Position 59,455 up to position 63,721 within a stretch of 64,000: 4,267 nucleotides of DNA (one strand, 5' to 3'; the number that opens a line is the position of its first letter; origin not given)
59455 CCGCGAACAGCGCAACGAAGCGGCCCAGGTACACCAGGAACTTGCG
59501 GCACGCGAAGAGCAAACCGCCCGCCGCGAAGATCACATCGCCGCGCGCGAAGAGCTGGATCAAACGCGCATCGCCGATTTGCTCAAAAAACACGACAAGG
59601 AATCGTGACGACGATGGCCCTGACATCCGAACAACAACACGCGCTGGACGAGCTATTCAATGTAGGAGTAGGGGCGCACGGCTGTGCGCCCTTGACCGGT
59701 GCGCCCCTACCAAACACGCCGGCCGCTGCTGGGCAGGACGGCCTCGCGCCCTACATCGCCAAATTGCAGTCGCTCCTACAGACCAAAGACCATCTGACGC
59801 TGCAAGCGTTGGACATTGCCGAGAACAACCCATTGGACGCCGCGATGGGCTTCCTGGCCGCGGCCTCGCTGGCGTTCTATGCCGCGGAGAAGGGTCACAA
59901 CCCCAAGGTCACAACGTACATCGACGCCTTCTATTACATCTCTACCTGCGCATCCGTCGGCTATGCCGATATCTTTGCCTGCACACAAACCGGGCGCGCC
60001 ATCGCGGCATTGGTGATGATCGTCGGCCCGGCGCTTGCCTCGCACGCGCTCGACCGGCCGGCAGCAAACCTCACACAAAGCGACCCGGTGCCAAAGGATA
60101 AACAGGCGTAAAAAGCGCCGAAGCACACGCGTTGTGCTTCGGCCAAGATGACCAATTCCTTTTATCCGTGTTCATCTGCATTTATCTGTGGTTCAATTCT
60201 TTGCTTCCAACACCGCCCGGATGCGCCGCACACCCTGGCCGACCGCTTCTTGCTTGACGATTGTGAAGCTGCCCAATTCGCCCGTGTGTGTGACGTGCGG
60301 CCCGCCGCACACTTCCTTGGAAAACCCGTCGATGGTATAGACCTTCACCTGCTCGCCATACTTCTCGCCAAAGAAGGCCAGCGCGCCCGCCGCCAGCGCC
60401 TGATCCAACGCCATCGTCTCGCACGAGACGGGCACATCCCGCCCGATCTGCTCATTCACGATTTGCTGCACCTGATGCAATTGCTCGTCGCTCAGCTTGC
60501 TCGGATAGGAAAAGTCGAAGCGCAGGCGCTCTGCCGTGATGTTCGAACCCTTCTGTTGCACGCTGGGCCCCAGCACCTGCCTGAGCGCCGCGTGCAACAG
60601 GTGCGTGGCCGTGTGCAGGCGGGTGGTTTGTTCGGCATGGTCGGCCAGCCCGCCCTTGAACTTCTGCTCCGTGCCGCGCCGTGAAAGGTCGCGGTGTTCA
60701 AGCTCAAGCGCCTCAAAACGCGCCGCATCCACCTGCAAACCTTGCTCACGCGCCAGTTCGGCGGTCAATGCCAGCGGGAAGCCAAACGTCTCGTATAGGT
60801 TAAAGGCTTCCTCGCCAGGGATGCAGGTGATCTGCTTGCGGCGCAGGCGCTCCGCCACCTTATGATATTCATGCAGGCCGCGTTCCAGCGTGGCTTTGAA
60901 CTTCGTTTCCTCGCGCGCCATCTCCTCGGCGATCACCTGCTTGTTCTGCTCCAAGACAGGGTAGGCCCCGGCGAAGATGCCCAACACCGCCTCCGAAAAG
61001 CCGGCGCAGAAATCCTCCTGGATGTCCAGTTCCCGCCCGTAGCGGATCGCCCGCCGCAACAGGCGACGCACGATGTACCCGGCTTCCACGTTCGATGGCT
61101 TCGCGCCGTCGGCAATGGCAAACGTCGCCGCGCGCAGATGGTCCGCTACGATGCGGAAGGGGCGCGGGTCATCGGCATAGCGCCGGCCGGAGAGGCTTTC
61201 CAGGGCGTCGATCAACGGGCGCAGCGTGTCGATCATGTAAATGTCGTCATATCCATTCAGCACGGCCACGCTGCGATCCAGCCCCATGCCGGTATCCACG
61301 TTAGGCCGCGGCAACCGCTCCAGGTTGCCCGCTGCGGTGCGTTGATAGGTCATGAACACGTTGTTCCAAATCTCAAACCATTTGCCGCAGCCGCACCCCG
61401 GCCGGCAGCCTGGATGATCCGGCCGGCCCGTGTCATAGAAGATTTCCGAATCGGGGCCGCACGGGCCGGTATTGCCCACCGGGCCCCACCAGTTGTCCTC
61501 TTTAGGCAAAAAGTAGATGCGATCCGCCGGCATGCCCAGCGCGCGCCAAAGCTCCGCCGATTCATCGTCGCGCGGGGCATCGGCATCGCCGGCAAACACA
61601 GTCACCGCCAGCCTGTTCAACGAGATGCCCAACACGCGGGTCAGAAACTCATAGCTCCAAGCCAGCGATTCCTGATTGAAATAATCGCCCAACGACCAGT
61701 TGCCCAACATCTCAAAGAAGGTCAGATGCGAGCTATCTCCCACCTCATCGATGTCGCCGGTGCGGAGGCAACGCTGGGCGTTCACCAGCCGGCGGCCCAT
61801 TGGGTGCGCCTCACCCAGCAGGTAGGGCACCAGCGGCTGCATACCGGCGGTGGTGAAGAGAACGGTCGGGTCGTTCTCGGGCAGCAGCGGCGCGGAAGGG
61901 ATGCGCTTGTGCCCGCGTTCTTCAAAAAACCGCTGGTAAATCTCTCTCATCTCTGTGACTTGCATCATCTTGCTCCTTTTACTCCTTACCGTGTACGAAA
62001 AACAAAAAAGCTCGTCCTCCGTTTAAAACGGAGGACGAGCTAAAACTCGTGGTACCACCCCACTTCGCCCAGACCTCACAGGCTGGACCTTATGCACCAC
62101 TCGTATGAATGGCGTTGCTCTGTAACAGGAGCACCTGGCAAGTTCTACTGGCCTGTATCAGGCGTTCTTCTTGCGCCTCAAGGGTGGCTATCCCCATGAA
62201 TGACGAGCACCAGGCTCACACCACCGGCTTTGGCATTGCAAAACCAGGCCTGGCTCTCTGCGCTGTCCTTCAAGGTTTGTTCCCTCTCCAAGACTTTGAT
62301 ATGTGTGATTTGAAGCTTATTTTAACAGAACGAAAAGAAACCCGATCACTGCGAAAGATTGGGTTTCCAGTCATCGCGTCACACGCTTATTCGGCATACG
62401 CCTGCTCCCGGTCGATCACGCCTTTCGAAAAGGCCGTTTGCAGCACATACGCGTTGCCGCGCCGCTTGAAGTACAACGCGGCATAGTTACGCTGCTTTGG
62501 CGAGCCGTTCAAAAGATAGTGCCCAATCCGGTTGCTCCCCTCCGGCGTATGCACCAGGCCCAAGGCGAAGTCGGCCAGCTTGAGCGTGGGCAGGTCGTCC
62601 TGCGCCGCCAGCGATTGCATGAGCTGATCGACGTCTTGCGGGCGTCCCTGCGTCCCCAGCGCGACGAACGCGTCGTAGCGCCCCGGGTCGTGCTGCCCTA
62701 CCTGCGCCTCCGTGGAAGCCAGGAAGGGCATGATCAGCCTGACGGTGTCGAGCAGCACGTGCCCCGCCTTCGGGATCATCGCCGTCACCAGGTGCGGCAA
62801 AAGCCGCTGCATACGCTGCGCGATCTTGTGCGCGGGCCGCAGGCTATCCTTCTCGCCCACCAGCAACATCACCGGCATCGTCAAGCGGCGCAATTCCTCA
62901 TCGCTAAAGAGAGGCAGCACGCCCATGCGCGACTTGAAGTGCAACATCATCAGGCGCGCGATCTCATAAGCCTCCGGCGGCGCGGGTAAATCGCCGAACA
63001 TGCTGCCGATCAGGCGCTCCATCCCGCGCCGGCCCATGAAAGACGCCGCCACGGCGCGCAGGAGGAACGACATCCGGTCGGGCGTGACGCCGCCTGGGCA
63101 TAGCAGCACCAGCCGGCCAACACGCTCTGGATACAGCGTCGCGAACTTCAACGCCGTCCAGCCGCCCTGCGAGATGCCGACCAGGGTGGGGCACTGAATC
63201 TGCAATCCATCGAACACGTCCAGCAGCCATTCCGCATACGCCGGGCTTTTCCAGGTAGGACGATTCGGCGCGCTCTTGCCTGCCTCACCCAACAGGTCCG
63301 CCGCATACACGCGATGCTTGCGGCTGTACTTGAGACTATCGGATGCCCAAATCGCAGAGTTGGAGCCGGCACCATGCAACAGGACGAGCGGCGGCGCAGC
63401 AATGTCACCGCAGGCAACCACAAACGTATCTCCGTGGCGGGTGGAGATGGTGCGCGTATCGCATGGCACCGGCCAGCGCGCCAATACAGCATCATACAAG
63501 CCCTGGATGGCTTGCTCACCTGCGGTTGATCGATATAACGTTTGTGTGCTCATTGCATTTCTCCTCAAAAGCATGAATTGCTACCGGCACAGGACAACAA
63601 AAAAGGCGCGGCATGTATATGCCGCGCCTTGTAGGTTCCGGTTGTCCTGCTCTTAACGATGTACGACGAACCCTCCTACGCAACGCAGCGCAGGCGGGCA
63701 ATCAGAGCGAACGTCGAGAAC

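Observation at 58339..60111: Tightly overlapped four-gene operon: RelE/ParE-like toxin, Phd/YefM-like antitoxin, PspA/IM30-like protein, KcsA-like ion-channel protein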

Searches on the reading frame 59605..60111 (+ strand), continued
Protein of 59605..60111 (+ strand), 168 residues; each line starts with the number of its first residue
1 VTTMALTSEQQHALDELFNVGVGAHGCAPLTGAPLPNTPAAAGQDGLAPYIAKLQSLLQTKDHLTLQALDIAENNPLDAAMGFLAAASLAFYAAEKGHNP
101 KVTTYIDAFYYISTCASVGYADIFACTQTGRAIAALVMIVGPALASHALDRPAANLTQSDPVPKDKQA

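Call 61: search_protein_families(library=pfam, proteins=[L009:7025-7360:+, L007:6771-7010:+, L007:7010-7372:+, L057:3154-3933:+, L057:5887-6402:+, L058:3251-3937:+, L058:5782-6354:+, L059:6422-8317:+], max_evalue=0.01)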
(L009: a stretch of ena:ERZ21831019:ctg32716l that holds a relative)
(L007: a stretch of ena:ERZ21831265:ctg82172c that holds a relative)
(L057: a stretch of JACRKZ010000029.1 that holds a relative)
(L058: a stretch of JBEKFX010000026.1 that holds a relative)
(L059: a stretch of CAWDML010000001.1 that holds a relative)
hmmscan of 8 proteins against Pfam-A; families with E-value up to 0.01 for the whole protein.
L009:7025-7360:+ (112 aa): 1 family
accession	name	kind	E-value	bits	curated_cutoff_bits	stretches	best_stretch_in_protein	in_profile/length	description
PF02604.26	PhdYeFM_antitox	-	3.9e-05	23.8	29.8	1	13-56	11-58/74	Antitoxin Phd_YefM, type II toxin-antitoxin system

L007:6771-7010:+ (80 aa): 1 family
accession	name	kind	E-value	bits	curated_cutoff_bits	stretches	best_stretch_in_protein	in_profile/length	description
PF04255.20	DUF433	-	7.6e-28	96.6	23.6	1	8-62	1-55/56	Protein of unknown function (DUF433)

L007:7010-7372:+ (121 aa): 2 families
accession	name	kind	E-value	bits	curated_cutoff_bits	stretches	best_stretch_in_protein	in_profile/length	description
PF18480.7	DUF5615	-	1.9e-20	73.2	23.8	1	1-111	1-109/110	Domain of unknown function (DUF5615)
PF18478.7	PIN_10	-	0.00012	22.6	26.2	1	1-59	1-63/84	PIN like domain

L057:3154-3933:+ (260 aa): 1 family
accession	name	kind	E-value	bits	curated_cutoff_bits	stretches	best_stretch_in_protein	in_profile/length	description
PF22807.2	TrAA12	-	0.00077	18.3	30.9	1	38-108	389-458/463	TrAA12-like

L057:5887-6402:+ (172 aa): 1 family
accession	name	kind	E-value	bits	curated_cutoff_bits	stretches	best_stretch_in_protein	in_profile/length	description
PF07885.22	Ion_trans_2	-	1.6e-09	38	22.5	1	63-130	5-70/79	Ion channel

L058:3251-3937:+ (229 aa): 1 family
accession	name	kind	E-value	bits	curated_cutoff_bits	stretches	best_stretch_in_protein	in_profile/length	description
PF21001.2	YqiJ_N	-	1.7e-06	28.6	23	1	10-104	1-89/116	Inner membrane protein YqiJ, N-terminal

L058:5782-6354:+ (191 aa): 1 family
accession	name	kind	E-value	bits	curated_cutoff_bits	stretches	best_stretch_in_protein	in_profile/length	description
PF07885.22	Ion_trans_2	-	3.4e-08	33.7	22.5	1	80-149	2-70/79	Ion channel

L059:6422-8317:+ (632 aa): 2 families
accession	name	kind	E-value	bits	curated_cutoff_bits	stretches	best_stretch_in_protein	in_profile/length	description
PF06241.17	Castor_Poll_mid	-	2e-12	47.4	26.7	1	276-370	2-94/104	Castor and Pollux, part of voltage-gated ion channel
PF22614.2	Slo-like_RCK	-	0.0016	18.5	24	0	124-214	3-93/119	Calcium-activated potassium channel slowpoke-like RCK domain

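Call 64: find_encoding_contigs(protein=P0006, flank=5000, max_places=2)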
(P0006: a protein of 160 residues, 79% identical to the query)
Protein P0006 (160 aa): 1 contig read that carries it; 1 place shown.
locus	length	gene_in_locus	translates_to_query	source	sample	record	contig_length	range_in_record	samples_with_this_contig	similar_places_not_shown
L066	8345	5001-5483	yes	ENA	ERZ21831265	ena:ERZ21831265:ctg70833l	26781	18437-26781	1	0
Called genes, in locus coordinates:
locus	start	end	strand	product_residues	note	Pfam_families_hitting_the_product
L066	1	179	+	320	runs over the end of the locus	-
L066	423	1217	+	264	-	-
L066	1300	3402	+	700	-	PF01145:Band_7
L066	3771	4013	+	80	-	PF04255:DUF433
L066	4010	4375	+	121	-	PF18480:DUF5615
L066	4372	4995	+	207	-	PF04012:PspA_IM30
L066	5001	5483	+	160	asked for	PF07885:Ion_trans_2 (weak)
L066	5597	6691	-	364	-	PF01411:tRNA-synt_2c, PF07973:tRNA_SAD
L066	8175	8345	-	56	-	?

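Call 65: find_encoding_contigs(protein=P0007, flank=5000, max_places=2)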
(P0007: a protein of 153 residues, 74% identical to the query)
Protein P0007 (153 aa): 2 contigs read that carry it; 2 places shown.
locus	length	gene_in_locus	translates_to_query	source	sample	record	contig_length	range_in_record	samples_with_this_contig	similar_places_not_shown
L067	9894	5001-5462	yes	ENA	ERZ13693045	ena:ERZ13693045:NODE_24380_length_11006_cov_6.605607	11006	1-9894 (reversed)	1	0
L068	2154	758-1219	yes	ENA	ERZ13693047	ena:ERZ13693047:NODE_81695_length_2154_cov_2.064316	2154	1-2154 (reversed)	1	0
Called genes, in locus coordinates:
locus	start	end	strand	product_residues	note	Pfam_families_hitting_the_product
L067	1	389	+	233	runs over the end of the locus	PF00072:Response_reg, PF00486:Trans_reg_C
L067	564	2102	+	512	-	PF00672:HAMP, PF00512:HisKA, PF02518:HATPase_c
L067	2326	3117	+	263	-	PF04402:SIMPL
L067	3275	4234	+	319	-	-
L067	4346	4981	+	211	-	PF04012:PspA_IM30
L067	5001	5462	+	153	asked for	PF07885:Ion_trans_2 (weak)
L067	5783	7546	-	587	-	PF01411:tRNA-synt_2c, PF07973:tRNA_SAD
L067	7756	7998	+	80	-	-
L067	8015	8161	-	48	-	-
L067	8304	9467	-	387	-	PF00561:Abhydrolase_1, PF12146:Hydrolase_4, PF12697:Abhydrolase_6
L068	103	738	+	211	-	PF04012:PspA_IM30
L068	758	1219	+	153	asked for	PF07885:Ion_trans_2 (weak)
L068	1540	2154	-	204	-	?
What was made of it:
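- A close relative (L067/L068) keeps pspA-channel but has lost yqiJ-flotillin, so the four membrane genes are not inseparable (call 65).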

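Call 77: search_protein_representatives(alignment_id=A1)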
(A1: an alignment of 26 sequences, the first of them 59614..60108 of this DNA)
Query: 26 sequences, 155 profile positions. Proteins with E-value up to 0.001 (for the whole library): 864; up to 1e-10: 184; up to 1e-30: 19. The best 150 are listed.
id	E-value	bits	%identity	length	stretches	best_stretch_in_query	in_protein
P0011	1.2e-68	246.3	-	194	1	1-152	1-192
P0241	1.6e-63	229.6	-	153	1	1-152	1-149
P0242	1.7e-56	206.8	-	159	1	1-152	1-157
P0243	2.1e-51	190.2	-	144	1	18-153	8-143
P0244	7.7e-51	188.4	-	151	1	35-151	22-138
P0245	6.2e-50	185.5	-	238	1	3-150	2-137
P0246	6.2e-50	185.4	-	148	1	1-150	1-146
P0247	6.4e-48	178.9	-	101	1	53-151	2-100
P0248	2.4e-47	177.0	-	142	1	1-150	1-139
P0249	3.3e-44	166.9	-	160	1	22-152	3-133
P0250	1.4e-43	164.8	-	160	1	1-146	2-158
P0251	3.7e-40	153.7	-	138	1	53-150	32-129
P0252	1.9e-39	151.4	-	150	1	2-152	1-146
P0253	1.2e-34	135.8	-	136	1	49-150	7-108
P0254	2.5e-34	134.8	-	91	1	78-152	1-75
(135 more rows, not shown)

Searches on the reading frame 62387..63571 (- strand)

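Call 73: search_protein_families(library=pfam, proteins=[window:62387-63571:-], max_evalue=0.001)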
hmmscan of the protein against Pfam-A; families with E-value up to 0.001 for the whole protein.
window:62387-63571:- (394 aa): 3 families
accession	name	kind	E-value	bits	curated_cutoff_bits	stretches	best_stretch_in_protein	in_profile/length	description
PF12697.13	Abhydrolase_6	-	1.6e-20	75.2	26.3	1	62-275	1-208/217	Alpha/beta hydrolase family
PF00561.26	Abhydrolase_1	-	4.1e-20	72.9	25.8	1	60-164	1-103/245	alpha/beta hydrolase fold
PF12146.15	Hydrolase_4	-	8.5e-07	28.9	27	1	63-273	8-234/239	Serine aminopeptidase, S33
